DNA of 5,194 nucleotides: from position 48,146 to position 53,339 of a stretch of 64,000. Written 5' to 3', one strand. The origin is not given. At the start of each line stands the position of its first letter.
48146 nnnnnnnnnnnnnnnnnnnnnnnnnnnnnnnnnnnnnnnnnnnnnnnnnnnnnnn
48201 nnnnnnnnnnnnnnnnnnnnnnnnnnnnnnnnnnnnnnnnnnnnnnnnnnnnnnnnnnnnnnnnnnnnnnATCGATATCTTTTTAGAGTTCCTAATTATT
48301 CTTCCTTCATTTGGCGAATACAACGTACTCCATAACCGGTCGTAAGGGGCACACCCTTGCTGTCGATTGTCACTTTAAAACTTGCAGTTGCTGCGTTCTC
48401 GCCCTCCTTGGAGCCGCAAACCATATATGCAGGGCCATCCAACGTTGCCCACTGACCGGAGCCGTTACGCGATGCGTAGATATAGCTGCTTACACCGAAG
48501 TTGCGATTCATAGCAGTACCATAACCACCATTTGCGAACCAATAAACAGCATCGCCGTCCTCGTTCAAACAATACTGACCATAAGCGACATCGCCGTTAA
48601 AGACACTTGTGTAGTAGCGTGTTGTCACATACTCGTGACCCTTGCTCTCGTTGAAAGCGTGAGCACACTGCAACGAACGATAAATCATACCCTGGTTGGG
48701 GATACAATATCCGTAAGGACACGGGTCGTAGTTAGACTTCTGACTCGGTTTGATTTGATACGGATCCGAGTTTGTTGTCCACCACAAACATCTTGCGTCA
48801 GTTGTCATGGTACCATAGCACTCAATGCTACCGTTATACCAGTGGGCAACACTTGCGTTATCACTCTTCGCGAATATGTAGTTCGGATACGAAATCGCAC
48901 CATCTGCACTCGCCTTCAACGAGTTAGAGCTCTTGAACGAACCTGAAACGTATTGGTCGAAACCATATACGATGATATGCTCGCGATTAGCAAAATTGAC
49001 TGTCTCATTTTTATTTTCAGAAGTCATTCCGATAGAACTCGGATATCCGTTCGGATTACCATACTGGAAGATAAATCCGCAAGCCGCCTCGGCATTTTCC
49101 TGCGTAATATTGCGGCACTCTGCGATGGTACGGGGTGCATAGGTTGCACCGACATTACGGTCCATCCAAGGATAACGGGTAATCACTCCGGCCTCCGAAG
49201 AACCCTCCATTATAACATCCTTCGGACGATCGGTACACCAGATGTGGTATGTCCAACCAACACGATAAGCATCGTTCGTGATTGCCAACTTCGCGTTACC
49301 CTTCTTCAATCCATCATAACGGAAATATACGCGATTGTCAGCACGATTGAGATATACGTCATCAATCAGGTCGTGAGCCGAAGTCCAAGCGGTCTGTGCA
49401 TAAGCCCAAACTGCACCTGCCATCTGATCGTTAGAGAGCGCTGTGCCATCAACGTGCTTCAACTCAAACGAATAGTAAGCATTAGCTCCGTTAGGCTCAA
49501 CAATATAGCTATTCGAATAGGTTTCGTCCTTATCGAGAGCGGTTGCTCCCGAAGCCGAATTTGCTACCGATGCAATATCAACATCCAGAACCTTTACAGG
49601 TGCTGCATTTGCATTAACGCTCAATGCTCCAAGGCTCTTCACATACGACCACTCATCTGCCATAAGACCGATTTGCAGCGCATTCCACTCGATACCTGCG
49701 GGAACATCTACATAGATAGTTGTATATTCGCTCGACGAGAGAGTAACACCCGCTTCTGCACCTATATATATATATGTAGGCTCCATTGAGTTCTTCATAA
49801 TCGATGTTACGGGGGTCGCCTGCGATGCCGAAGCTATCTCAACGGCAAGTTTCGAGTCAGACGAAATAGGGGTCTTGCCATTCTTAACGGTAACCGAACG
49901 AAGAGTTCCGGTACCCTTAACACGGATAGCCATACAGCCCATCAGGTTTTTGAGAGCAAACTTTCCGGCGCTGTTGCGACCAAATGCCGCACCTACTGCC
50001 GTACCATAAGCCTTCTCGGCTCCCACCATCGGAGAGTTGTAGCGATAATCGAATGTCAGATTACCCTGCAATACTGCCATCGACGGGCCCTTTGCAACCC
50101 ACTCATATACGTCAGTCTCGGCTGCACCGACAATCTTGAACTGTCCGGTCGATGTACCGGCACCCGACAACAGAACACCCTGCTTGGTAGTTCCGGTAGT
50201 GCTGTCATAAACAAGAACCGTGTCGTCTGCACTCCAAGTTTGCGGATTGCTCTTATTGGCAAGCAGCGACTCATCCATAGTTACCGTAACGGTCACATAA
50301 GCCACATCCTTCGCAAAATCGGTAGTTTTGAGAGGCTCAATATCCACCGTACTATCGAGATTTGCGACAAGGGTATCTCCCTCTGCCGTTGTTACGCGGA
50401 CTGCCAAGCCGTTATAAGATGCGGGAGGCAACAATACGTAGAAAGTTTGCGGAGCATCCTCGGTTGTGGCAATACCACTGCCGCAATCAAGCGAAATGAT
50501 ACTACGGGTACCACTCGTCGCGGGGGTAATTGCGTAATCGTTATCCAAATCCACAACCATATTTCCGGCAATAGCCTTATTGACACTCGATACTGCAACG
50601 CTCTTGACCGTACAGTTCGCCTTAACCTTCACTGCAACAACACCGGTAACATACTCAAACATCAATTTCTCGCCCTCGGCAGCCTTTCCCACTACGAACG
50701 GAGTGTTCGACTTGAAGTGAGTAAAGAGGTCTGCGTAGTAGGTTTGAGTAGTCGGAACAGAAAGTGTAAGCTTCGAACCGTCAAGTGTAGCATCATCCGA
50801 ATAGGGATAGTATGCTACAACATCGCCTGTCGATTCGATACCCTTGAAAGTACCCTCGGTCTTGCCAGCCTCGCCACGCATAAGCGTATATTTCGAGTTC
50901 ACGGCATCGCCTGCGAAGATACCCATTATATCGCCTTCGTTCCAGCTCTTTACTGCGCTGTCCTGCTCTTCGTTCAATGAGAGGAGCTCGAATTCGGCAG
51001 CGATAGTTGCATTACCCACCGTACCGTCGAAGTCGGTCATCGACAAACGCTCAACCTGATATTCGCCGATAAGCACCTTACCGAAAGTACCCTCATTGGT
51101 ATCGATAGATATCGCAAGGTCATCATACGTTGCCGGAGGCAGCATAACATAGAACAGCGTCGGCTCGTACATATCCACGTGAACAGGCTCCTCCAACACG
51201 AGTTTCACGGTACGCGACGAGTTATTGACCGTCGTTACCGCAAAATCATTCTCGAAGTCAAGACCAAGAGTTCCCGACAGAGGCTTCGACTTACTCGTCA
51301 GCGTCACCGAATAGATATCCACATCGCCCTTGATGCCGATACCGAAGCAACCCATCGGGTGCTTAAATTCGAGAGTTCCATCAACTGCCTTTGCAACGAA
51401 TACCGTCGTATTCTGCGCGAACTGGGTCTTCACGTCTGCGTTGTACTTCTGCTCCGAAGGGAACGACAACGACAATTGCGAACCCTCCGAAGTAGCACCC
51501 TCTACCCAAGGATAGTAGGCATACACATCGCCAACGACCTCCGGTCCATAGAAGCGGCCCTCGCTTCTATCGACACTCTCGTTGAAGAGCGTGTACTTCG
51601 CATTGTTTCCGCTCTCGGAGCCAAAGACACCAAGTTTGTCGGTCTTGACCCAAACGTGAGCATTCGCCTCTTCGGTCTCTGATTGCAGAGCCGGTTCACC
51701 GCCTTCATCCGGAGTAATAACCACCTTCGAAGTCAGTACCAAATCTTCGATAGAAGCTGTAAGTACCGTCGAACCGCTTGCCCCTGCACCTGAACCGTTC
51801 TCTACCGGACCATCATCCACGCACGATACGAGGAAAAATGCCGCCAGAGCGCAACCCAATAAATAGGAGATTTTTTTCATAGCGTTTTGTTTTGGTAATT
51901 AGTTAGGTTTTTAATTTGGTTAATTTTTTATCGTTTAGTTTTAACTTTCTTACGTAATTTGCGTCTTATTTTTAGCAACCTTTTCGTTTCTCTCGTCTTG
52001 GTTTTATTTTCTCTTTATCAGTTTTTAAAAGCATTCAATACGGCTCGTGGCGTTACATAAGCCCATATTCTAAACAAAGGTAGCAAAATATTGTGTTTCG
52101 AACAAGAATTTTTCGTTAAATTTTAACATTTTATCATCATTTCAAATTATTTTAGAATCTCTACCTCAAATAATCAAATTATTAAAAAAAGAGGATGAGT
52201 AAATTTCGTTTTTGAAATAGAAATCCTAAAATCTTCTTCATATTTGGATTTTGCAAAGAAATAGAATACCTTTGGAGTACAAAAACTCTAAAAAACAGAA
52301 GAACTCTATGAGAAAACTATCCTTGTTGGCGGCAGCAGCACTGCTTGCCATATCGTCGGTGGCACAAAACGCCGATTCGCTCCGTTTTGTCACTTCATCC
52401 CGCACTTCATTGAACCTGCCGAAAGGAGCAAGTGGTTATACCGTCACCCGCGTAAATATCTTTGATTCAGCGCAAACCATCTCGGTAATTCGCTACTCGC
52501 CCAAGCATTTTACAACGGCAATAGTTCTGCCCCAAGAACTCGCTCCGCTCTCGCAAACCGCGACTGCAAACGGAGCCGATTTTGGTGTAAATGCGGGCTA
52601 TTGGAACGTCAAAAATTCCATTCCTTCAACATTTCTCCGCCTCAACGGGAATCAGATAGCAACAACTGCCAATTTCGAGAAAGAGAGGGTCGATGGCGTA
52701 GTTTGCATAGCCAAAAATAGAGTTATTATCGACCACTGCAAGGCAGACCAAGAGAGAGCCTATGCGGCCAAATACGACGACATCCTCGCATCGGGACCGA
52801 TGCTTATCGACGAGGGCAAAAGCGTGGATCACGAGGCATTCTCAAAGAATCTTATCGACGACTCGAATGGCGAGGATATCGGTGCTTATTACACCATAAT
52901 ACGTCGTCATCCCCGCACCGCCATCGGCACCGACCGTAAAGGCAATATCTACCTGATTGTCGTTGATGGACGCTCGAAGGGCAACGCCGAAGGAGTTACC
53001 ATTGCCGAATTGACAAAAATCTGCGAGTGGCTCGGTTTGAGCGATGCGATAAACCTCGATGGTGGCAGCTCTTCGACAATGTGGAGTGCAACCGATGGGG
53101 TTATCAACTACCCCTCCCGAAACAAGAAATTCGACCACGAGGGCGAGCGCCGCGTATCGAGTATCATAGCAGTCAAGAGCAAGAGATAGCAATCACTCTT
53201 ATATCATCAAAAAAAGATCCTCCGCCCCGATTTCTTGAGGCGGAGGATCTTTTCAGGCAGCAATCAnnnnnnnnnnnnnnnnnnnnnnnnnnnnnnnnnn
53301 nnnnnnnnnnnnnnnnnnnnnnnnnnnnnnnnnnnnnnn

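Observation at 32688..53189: SusC/SusD locus with phosphoesterases instead of glycosidases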

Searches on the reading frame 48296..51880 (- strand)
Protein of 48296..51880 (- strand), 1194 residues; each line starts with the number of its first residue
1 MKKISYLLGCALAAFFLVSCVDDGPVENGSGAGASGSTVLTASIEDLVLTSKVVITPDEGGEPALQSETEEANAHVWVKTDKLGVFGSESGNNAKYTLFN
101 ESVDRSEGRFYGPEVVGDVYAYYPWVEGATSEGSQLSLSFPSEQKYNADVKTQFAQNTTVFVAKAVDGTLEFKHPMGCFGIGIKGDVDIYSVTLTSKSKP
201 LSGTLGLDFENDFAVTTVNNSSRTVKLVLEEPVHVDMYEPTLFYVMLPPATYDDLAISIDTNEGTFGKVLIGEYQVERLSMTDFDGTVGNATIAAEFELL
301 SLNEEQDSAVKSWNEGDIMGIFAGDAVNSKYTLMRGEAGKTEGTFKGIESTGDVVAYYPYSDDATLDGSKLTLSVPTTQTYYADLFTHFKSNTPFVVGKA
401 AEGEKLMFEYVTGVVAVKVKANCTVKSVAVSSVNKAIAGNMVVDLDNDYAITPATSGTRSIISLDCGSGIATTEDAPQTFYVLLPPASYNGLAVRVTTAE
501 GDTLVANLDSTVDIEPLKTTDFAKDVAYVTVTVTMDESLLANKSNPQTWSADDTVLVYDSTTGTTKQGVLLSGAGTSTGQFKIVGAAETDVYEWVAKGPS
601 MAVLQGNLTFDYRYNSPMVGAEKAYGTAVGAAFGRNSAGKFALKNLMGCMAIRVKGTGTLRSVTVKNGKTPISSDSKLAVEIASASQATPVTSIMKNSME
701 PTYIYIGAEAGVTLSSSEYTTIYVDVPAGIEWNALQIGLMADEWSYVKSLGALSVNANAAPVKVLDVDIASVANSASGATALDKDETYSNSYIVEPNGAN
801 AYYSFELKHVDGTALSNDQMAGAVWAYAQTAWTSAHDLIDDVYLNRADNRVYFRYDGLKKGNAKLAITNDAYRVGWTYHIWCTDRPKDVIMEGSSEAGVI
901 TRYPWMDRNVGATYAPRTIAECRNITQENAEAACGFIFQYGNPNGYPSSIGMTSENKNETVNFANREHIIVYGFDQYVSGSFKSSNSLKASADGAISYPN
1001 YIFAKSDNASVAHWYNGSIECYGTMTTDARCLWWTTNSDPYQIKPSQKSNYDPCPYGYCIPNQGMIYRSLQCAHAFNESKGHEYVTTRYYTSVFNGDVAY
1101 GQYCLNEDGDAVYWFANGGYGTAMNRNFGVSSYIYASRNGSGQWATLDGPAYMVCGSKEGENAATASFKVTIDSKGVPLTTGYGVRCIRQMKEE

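Call 3: search_protein_families(library=pfam, proteins=[window:48296-51880:-], max_evalue=0.01)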
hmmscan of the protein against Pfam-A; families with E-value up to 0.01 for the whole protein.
window:48296-51880:- (1194 aa): 0 families

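Call 4: search_protein_families(library=ncbifam, proteins=[window:48296-51880:-], max_evalue=0.01)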
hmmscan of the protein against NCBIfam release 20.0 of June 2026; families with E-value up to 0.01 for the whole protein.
window:48296-51880:- (1194 aa): 0 families

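Call 72: search_protein_families(library=pfam, proteins=[window:48296-51880:-], max_evalue=1)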
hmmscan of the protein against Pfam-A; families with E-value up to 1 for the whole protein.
window:48296-51880:- (1194 aa): 0 families

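Call 74: search_solved_structures(query=A5, max_evalue=1)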
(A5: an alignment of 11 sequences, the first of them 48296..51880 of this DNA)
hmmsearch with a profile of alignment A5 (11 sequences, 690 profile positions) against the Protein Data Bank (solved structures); distinct sequences matched with E-value up to 1: 0.

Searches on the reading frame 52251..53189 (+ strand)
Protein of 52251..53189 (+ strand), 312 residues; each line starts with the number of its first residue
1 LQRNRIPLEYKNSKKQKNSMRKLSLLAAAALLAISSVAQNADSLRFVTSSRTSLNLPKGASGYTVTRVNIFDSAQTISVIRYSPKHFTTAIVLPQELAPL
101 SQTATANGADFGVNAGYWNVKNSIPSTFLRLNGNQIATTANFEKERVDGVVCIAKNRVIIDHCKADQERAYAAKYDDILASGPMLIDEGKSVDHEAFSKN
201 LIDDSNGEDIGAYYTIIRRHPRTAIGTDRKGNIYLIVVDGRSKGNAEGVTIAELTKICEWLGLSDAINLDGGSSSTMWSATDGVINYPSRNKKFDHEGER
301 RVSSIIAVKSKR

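Call 3: search_protein_families(library=pfam, proteins=[window:52251-53189:+], max_evalue=0.01)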
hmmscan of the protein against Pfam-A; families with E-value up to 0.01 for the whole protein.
window:52251-53189:+ (312 aa): 1 family
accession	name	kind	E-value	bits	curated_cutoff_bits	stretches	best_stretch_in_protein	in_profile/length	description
PF09992.14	NAGPA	-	5.1e-36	124.9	25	1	107-308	1-168/169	Phosphodiester glycosidase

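Call 4: search_protein_families(library=ncbifam, proteins=[window:52251-53189:+], max_evalue=0.01)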
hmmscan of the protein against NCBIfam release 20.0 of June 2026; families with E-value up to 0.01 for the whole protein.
window:52251-53189:+ (312 aa): 0 families

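Call 63: search_solved_structures(query=window:52308-53189:+, max_evalue=0.01)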
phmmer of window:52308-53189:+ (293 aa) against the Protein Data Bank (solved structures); distinct sequences matched with E-value up to 0.01: 8.
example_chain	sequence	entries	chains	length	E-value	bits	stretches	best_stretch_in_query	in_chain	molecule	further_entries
6ozd_A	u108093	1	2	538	1.3e-09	41.2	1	191-270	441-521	Putative exported protein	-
5h3k_A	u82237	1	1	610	9.9e-09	38.3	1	159-258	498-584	Slr0280 protein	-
3ohg_A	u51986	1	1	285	3.1e-08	36.7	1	199-289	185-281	Uncharacterized protein from DUF2233 family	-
6u11_A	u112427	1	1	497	3.1e-07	33.4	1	197-276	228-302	EGF-like domain-containing protein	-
6pku_A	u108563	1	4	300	4e-07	33.1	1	186-289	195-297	N-acetylglucosamine-1-phosphodiester alpha-N-acetylglucosaminidase (NAGPA)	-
6pky_A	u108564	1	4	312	5.7e-07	32.5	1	189-289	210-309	N-acetylglucosamine-1-phosphodiester alpha-N-acetylglucosaminidase (NAGPA)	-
6pki_A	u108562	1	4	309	1.8e-05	27.6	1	201-272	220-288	N-acetylglucosamine-1-phosphodiester alpha-N-acetylglucosaminidase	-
6pkg_A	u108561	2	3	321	2.3e-05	27.3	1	201-272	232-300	N-acetylglucosamine-1-phosphodiester alpha-N-acetylglucosaminidase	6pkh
